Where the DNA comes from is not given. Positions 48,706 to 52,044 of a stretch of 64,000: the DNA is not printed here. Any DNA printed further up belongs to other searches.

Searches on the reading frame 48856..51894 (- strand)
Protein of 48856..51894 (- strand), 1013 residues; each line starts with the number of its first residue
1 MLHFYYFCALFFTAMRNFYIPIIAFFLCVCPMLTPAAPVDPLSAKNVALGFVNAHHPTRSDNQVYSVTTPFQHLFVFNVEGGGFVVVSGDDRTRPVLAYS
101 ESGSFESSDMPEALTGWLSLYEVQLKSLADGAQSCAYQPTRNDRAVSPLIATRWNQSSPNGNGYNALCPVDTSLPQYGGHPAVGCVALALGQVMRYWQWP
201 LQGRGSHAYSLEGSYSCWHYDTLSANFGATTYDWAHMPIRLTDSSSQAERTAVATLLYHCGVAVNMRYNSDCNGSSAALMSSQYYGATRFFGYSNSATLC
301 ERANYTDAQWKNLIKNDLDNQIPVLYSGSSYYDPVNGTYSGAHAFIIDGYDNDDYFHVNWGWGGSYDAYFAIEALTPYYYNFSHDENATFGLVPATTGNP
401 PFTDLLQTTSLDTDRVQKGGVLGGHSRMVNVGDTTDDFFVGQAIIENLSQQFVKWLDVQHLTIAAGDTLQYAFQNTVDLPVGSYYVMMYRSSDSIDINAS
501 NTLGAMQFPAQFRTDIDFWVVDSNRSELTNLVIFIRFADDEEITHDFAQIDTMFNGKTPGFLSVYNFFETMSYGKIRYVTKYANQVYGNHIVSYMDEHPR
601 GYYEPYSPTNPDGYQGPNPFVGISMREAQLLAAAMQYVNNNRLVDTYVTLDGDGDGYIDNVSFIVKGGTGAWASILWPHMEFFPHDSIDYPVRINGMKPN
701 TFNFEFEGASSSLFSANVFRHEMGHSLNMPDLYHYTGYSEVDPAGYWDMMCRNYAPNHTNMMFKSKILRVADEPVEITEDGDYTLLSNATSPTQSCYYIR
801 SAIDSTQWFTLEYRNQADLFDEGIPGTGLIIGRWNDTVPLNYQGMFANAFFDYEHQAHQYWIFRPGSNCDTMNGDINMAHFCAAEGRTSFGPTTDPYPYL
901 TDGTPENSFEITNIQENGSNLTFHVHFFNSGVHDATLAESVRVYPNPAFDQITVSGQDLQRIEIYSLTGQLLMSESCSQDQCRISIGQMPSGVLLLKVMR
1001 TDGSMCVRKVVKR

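Call 32: search_protein_families(library=pfam, proteins=[window:48856-51894:-], max_evalue=0.00001)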
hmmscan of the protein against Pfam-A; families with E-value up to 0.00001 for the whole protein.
window:48856-51894:- (1013 aa): 3 families
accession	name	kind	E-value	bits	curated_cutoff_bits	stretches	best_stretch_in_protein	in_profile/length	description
PF01640.23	Peptidase_C10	-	3.8e-56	190.8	26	1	154-370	1-194/194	Peptidase C10 family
PF13734.11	Inhibitor_I69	-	6.5e-20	71.9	25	1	36-124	1-97/98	Spi protease inhibitor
PF18962.6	Por_Secre_tail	-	1.5e-08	35.2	27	1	943-1010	1-73/75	Secretion system C-terminal sorting domain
